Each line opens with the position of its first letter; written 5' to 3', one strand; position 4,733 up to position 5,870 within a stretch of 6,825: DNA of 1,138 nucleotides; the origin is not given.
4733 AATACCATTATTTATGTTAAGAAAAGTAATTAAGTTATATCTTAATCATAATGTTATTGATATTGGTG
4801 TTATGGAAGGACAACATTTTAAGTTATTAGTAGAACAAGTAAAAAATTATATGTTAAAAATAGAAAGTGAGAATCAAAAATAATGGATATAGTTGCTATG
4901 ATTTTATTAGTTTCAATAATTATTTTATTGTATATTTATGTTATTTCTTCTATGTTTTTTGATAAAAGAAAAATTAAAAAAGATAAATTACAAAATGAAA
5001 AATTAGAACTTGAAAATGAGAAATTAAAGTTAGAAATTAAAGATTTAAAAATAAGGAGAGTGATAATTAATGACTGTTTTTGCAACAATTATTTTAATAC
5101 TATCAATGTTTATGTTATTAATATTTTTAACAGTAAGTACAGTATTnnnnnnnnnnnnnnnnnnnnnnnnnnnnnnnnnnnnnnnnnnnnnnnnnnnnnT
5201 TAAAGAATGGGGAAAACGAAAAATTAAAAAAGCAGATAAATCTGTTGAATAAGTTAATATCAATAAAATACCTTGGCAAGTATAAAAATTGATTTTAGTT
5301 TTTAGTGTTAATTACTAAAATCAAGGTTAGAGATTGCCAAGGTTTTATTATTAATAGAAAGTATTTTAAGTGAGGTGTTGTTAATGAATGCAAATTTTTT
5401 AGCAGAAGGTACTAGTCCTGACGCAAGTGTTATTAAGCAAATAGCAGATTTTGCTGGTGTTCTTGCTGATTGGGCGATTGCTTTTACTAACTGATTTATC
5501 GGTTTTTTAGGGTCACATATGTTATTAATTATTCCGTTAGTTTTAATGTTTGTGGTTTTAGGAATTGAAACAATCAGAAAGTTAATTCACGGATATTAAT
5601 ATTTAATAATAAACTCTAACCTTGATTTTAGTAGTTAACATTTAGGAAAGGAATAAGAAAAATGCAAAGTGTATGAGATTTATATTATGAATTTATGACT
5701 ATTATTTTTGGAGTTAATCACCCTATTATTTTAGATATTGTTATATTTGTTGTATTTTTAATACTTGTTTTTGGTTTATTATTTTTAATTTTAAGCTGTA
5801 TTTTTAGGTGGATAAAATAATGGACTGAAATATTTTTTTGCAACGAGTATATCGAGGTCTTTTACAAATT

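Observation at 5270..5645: Coat gene sits in a 335-nt cassette bracketed by 27-nt inverted repeats and TTTAG direct repeats, competing with a local hairpin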

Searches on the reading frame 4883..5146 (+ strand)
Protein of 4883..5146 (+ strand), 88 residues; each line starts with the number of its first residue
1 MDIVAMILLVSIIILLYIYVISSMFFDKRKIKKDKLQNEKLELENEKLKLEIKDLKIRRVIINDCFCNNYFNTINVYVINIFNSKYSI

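Call 43: search_protein_families(library=pfam, proteins=[window:4883-5146:+], max_evalue=10)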
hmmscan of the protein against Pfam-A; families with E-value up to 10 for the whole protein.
seq(88 aa): 6 families
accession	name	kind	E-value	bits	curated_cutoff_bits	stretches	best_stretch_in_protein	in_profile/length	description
PF04977.20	DivIC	-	8.3e-05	22.8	28.9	1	8-56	3-51/80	Septum formation initiator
PF01956.21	EMC3_TMCO1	-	0.0015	18.8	27.1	1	3-57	15-69/169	Integral membrane protein EMC3/TMCO1-like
PF10883.13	DUF2681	-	0.0059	17.3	28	1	4-53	4-50/90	Protein of unknown function (DUF2681)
PF24073.1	DUF7365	-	0.019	15.5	27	1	7-56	11-60/101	Coiled-coil region of unknown function (DUF7365)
PF06160.17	EzrA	-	0.029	13.1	39.6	1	9-56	2-50/557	Septation ring formation regulator, EzrA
PF19579.4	FtsL_2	-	0.034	14.5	24.6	1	9-50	21-62/100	Bacteriodetes cell division protein (FtsL-like)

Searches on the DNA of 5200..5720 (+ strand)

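Call 5: search_dna_similar(query=window:5200-5720:+, collection=phages, mode=distant, max_rows=30)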
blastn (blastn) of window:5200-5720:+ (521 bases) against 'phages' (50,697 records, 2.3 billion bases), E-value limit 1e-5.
Records with a match: 2; places in all: 2; records where one place covers at least 80% of the query: 0.
Best place of each record, by identity: 60-80% 2.
By first word of the organism name: Spiroplasma 2.
By host as written in the record: Circulifer haematoceps 2.
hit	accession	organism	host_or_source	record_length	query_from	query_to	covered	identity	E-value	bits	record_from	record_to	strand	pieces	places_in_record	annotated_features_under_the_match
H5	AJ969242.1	Spiroplasma phage SVGII3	Circulifer haematoceps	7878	283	515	45%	70.2%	9e-17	94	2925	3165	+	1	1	hypothetical protein | putative transmembrane protein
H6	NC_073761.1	Spiroplasma phage SVGII3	Circulifer haematoceps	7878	283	515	45%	70.2%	9e-17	94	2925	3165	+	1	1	hypothetical protein | putative transmembrane protein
